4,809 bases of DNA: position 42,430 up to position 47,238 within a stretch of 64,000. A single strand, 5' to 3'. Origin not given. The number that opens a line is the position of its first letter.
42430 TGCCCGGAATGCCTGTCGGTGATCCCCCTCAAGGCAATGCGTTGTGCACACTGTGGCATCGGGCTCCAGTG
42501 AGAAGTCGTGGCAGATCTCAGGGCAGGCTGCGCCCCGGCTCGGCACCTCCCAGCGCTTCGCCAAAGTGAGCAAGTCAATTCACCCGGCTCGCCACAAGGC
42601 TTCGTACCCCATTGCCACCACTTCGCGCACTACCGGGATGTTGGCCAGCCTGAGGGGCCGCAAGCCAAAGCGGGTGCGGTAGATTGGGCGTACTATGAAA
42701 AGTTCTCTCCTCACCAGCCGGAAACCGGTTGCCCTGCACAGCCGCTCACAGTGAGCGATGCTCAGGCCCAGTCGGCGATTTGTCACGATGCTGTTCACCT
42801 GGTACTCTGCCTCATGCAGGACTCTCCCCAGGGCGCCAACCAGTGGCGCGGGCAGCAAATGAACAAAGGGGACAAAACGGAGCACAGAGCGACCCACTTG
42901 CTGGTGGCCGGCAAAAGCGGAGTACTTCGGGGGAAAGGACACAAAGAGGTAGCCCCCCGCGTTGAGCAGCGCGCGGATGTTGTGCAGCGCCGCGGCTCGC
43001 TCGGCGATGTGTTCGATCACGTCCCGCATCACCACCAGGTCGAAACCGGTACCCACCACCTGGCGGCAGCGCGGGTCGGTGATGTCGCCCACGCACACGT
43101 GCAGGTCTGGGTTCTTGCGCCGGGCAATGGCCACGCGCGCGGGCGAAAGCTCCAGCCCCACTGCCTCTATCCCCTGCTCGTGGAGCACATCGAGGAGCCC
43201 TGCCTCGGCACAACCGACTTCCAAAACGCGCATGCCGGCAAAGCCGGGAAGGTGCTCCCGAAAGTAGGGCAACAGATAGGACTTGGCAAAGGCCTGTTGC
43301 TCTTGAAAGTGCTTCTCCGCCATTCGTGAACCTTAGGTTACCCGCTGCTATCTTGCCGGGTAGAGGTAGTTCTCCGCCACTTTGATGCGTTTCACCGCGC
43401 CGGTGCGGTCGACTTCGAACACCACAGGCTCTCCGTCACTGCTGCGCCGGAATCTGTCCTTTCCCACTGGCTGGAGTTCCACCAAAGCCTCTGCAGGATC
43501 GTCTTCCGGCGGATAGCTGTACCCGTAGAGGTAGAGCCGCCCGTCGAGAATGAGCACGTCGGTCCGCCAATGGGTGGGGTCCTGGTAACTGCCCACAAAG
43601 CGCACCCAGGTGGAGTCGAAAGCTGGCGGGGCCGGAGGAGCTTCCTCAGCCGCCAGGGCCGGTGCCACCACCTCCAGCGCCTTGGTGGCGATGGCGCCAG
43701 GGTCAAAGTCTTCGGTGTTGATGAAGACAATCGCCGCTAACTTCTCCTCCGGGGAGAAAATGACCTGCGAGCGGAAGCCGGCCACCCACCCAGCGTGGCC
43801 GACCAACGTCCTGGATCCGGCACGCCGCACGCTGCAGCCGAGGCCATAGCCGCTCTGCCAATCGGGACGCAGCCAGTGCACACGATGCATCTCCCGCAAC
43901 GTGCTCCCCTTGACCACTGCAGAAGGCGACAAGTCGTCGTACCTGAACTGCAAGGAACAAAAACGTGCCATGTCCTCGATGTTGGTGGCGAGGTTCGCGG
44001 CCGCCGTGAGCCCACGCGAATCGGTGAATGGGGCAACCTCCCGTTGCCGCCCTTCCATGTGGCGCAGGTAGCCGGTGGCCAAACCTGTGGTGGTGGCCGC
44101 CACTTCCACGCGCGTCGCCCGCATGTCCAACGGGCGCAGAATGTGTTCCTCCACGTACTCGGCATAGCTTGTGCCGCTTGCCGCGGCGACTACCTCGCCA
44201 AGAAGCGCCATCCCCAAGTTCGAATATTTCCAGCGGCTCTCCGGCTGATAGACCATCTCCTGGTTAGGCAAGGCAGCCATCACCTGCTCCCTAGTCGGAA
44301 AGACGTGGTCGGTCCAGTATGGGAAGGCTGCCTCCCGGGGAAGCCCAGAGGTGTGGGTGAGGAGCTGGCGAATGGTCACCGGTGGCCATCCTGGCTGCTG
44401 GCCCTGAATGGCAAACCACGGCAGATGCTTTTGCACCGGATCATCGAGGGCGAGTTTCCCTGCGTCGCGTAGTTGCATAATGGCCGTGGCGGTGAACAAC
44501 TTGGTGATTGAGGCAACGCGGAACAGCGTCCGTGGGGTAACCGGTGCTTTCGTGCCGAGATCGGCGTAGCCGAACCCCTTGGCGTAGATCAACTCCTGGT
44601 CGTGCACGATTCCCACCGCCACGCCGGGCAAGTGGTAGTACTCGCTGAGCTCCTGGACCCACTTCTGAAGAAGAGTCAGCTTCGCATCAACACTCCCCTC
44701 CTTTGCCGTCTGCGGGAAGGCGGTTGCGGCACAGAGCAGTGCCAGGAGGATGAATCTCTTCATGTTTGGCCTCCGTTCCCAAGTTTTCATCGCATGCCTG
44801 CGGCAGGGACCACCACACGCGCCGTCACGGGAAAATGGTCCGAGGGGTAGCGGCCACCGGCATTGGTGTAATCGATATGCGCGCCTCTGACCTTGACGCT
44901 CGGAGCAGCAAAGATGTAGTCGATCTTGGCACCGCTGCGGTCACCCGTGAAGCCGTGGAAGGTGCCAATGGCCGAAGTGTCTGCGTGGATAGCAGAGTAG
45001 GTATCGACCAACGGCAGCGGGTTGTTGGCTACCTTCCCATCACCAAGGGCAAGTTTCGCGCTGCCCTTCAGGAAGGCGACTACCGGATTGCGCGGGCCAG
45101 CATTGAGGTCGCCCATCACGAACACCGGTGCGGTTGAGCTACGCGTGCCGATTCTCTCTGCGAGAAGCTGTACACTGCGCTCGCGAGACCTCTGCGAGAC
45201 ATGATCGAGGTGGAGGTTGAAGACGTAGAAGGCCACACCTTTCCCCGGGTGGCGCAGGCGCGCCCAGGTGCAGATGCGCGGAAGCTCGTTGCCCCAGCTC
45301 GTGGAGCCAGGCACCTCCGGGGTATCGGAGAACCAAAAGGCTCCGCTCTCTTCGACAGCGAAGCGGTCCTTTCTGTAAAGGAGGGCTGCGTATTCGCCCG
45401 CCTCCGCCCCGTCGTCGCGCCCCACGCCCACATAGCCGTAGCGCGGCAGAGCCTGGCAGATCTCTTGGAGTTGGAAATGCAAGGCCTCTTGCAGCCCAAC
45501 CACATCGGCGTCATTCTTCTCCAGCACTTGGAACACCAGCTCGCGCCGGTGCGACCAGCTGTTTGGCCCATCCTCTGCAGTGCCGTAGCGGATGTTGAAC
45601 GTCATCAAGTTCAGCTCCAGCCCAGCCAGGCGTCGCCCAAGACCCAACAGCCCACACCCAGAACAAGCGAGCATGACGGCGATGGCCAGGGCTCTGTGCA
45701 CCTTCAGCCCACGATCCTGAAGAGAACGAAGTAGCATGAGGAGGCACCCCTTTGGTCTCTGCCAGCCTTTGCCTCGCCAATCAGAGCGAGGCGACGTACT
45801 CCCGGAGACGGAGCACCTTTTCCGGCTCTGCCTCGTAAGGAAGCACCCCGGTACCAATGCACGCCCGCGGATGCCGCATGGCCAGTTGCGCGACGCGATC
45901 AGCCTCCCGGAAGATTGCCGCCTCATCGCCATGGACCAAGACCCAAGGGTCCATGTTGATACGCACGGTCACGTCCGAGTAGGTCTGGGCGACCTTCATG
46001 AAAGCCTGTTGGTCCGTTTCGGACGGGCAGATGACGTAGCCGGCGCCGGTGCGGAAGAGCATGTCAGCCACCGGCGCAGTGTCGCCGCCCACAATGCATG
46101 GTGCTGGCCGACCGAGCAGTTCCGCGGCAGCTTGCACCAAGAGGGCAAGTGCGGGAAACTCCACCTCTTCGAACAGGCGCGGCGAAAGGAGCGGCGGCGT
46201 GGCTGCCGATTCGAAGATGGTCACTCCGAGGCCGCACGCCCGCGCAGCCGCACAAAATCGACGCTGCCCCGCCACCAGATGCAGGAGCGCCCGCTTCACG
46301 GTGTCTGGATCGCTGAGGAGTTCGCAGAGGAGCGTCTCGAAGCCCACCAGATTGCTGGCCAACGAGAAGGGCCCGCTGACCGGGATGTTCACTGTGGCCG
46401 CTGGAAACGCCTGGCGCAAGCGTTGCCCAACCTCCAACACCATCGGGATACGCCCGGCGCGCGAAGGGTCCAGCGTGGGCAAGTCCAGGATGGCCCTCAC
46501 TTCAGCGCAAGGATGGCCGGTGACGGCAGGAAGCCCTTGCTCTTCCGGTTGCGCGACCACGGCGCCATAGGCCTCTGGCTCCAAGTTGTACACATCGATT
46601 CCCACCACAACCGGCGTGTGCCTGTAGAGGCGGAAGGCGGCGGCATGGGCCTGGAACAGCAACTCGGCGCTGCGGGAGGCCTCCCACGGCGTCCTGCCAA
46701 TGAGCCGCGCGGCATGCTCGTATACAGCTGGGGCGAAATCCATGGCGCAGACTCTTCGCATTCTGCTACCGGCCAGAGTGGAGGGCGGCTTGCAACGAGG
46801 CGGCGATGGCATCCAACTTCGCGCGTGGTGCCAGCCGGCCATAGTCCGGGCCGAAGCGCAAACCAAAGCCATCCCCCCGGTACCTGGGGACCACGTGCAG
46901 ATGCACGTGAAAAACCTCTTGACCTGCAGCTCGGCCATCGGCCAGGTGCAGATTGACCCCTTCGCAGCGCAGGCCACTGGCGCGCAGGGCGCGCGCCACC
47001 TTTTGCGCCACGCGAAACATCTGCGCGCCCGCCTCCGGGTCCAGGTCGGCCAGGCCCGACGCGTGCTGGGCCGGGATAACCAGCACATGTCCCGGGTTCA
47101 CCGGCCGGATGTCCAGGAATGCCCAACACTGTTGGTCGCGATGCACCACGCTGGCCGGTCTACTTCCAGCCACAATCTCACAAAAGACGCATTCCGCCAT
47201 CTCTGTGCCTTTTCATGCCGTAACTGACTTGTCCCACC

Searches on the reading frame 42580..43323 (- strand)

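Call 9: search_protein_families(library=pfam, max_evalue=0.00001, proteins=[window:42580-43323:-])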
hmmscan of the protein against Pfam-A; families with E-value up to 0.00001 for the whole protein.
window:42580-43323:- (247 aa): 6 families
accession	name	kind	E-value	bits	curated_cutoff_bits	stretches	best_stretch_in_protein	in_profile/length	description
PF13489.12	Methyltransf_23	-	1.1e-16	61.4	27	1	27-135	20-123/164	Methyltransferase domain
PF08242.18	Methyltransf_12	-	1.2e-14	55.2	30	1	34-126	1-98/98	Methyltransferase domain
PF08241.18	Methyltransf_11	-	1.2e-12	48.7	21.2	1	34-128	1-95/95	Methyltransferase domain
PF13847.12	Methyltransf_31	-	1.1e-11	45.1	27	1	29-129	3-110/145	Methyltransferase domain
PF13649.12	Methyltransf_25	-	6e-11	43.3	27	1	33-124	1-97/97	Methyltransferase domain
PF07021.18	MetW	-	8.2e-09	35.8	21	1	29-131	13-110/193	Methionine biosynthesis protein MetW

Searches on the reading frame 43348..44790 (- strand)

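Call 9: search_protein_families(library=pfam, max_evalue=0.00001, proteins=[window:43348-44790:-])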
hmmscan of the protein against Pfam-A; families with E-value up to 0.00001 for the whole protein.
window:43348-44790:- (480 aa): 1 family
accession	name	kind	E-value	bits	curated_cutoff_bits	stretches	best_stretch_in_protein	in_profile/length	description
PF00144.29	Beta-lactamase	-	3.4e-83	280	27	1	41-366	1-317/329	Beta-lactamase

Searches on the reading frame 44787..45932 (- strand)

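Call 9: search_protein_families(library=pfam, max_evalue=0.00001, proteins=[window:44787-45932:-])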
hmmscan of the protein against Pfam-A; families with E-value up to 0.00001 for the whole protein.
window:44787-45932:- (381 aa): 1 family
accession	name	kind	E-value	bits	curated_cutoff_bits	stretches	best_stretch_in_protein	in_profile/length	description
PF03372.29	Exo_endo_phos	-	3.3e-23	83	24.5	1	110-366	1-225/225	Endonuclease/Exonuclease/phosphatase family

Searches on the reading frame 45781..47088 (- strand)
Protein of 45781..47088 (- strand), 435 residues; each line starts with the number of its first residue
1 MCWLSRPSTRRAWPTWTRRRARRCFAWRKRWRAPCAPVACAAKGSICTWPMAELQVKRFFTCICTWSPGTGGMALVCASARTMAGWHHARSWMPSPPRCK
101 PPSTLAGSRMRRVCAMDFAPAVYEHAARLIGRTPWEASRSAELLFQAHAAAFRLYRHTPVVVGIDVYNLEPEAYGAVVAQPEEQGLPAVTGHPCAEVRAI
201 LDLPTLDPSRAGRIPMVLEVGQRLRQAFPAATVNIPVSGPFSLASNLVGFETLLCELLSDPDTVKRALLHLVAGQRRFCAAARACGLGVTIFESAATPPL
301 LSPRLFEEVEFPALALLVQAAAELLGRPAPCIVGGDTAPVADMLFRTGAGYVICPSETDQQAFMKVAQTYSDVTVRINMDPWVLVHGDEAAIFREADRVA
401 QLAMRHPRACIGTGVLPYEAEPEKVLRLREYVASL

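Call 10: search_protein_families(library=pfam, max_evalue=0.00001, proteins=[window:45781-47088:-])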
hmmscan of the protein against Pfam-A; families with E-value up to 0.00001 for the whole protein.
window:45781-47088:- (435 aa): 1 family
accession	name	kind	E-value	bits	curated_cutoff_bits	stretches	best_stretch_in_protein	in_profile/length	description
PF01208.23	URO-D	-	6.3e-26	91.6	23.9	1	124-432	32-343/346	Uroporphyrinogen decarboxylase (URO-D)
